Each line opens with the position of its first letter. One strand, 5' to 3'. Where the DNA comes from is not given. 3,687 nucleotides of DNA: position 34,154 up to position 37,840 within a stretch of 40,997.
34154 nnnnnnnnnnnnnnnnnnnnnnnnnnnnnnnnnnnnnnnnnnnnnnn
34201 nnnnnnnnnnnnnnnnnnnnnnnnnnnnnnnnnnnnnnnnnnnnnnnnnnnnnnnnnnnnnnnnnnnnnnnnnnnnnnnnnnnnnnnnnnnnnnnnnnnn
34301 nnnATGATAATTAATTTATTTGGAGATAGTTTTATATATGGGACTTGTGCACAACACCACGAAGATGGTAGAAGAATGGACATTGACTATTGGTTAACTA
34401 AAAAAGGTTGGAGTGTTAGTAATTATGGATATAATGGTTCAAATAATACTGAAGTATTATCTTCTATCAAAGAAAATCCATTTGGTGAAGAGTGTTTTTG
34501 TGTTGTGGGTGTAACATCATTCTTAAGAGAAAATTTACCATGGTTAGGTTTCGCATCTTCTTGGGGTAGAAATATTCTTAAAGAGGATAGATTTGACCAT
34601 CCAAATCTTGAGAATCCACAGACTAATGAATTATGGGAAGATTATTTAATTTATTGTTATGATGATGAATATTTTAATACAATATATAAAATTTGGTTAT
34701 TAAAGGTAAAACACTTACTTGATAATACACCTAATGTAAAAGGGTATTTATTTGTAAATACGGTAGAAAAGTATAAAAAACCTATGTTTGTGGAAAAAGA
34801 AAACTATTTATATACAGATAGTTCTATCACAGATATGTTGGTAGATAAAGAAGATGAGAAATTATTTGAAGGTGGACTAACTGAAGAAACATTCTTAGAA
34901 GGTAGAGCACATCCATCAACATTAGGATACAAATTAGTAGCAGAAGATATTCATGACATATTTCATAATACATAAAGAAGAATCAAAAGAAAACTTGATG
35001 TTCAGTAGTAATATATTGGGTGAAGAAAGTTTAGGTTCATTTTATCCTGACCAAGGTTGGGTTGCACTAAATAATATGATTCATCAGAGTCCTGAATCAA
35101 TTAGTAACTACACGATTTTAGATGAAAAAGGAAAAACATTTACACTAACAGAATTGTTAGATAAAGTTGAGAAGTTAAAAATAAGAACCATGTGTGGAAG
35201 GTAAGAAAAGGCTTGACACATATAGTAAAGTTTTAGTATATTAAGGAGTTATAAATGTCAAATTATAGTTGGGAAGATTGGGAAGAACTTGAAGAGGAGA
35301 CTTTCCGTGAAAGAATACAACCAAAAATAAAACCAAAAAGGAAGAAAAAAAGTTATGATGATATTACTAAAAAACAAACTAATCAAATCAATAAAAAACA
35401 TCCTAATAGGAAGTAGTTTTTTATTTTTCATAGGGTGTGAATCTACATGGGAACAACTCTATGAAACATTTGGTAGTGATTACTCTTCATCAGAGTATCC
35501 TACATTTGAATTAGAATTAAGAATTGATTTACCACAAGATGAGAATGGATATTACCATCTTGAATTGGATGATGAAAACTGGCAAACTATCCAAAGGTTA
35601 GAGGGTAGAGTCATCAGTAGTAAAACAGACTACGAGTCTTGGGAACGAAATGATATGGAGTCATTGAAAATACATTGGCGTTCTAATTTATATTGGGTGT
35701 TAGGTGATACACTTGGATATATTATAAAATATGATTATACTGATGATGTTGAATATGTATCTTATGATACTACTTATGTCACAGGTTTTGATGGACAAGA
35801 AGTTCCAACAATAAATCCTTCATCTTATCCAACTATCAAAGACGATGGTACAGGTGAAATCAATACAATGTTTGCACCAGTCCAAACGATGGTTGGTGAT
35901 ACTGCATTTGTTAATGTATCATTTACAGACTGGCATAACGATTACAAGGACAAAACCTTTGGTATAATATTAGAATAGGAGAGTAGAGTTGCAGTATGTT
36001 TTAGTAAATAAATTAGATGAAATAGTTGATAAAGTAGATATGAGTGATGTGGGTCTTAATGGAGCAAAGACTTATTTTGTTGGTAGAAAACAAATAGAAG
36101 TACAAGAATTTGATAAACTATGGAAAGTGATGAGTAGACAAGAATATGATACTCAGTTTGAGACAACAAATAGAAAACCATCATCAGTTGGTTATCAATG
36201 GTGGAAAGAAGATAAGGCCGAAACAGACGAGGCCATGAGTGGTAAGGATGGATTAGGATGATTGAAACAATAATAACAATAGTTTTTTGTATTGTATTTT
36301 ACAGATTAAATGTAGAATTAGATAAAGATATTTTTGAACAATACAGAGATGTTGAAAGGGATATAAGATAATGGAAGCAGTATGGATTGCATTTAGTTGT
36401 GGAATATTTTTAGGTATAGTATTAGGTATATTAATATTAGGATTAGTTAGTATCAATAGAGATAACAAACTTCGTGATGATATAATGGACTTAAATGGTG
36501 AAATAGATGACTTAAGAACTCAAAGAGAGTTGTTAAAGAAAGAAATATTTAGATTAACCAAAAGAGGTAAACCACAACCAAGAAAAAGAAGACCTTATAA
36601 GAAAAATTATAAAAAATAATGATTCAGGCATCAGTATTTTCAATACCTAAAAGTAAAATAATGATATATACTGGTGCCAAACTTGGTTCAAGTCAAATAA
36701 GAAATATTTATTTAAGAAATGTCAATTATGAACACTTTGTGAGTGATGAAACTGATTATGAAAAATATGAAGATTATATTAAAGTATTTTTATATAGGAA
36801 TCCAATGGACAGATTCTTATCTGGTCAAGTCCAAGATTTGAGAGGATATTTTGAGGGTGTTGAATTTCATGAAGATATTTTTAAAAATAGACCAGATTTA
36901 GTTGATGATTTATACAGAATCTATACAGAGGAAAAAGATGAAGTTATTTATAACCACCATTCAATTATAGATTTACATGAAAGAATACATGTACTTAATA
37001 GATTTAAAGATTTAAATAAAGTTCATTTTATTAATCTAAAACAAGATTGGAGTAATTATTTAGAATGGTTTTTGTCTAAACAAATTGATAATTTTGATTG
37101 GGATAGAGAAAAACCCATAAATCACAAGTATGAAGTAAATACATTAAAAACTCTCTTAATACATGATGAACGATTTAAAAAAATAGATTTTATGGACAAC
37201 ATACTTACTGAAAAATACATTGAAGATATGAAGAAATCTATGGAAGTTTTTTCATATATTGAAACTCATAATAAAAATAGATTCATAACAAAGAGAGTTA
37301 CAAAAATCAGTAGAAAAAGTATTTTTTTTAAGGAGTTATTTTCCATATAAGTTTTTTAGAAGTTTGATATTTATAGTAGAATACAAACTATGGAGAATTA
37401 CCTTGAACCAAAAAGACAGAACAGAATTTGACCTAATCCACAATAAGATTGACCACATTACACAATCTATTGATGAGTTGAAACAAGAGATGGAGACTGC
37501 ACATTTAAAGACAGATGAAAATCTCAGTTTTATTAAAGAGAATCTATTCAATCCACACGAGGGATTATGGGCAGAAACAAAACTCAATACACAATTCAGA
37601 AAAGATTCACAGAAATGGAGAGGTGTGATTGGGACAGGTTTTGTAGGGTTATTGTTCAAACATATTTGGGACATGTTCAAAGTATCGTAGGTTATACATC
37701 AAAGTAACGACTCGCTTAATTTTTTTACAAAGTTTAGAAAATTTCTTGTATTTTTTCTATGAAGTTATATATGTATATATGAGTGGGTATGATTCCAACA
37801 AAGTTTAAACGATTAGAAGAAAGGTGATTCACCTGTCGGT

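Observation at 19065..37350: About 16-18 kb phage glycan synthesis and decoration island with no export or priming machinery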

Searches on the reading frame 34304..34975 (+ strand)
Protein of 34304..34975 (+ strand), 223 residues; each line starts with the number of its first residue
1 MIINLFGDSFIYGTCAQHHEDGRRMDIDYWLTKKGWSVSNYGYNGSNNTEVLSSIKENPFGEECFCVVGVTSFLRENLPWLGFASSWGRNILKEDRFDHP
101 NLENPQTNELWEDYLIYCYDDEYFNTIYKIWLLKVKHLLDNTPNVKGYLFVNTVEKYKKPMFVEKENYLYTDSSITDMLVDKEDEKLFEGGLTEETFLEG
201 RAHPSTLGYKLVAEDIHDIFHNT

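Call 5: search_protein_families(library=pfam, max_evalue=0.01, proteins=[window:34304-34975:+])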
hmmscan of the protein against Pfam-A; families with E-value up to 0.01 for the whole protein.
window:34304-34975:+ (223 aa): 0 families

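Call 11: search_protein_families(library=phrogs, max_evalue=0.01, proteins=[window:34304-34975:+])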
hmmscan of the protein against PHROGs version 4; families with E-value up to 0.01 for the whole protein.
window:34304-34975:+ (223 aa): 0 families

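Call 27: search_protein_families(library=pfam, max_evalue=10, proteins=[window:34304-34975:+])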
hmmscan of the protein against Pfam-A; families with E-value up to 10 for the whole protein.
window:34304-34975:+ (223 aa): 2 families
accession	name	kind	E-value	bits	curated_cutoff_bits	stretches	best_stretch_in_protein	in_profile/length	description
PF13472.12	Lipase_GDSL_2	-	0.17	12.8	32.9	1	5-48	1-46/178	GDSL-like Lipase/Acylhydrolase family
PF23751.1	Beta-prop_WDR11_1st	-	0.18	10.8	26.7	1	47-74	152-179/476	WDR11 first beta-propeller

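Call 71: search_protein_families(library=ncbifam, max_evalue=0.01, proteins=[window:34304-34975:+])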
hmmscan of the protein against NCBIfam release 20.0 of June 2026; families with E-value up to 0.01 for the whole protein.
window:34304-34975:+ (223 aa): 0 families

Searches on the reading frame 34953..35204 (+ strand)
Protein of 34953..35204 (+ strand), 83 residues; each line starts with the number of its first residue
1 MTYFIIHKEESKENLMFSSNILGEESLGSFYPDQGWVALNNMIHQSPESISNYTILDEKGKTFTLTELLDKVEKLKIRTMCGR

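Call 87: search_protein_families(library=pfam, max_evalue=1, proteins=[window:34953-35204:+])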
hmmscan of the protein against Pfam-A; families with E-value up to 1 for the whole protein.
window:34953-35204:+ (83 aa): 1 family
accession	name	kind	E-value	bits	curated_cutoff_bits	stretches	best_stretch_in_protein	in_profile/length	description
PF05066.19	HARE-HTH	-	0.039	14.8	25.9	1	53-82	8-37/71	HB1, ASXL, restriction endonuclease HTH domain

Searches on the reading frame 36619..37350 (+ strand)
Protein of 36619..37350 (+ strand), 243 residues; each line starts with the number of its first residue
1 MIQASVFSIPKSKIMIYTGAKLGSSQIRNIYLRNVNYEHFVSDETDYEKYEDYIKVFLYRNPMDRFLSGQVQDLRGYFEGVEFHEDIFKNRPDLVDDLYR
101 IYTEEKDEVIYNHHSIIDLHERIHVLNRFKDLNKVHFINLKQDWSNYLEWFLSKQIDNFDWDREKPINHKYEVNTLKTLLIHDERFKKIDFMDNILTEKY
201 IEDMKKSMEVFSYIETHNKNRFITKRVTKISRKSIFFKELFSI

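Call 6: search_protein_families(library=pfam, max_evalue=0.01, proteins=[window:36619-37350:+])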
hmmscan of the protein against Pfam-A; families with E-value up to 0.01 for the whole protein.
window:36619-37350:+ (243 aa): 0 families

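Call 11: search_protein_families(library=phrogs, max_evalue=0.01, proteins=[window:36619-37350:+])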
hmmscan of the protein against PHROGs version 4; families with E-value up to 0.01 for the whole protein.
window:36619-37350:+ (243 aa): 0 families

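Call 27: search_protein_families(library=pfam, max_evalue=10, proteins=[window:36619-37350:+])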
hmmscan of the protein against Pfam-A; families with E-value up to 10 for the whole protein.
window:36619-37350:+ (243 aa): 3 families
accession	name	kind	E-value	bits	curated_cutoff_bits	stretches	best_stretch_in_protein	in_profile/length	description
PF13879.11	Hmw_CFAP97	-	0.058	14.6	25.6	1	161-227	12-76/100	Hemingway/CFA97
PF21819.3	DUF6885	-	0.07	12.7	27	1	166-220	108-162/251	Family of unknown function (DUF6885)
PF18075.7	FtsX_ECD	-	0.085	13.9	23.5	1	126-176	23-75/96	FtsX extracellular domain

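Call 58: search_solved_structures(query=window:36619-37350:+, max_evalue=10)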
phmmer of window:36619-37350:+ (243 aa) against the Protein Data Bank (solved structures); distinct sequences matched with E-value up to 10: 1.
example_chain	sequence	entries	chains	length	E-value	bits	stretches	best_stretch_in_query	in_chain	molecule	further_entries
4yzr_A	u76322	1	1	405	0.98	12.3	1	110-169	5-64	Polyketide biosynthesis cytochrome P450 PksS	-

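Call 71: search_protein_families(library=ncbifam, max_evalue=0.01, proteins=[window:36619-37350:+])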
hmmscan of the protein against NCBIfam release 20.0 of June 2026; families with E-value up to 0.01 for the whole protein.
window:36619-37350:+ (243 aa): 0 families

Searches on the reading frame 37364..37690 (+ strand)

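Call 6: search_protein_families(library=pfam, max_evalue=0.01, proteins=[window:37364-37690:+])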
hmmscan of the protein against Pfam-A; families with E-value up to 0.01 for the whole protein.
window:37364-37690:+ (108 aa): 0 families

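Call 87: search_protein_families(library=pfam, max_evalue=1, proteins=[window:37364-37690:+])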
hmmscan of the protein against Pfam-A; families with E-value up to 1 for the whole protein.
window:37364-37690:+ (108 aa): 2 families
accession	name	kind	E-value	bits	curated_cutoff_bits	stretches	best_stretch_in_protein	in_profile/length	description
PF16326.10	ABC_tran_CTD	-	0.018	15.7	32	1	14-52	2-40/69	ABC transporter C-terminal domain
PF24580.1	DUF7607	-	0.038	14.6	27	1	7-57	32-83/110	Domain of unknown function (DUF7607)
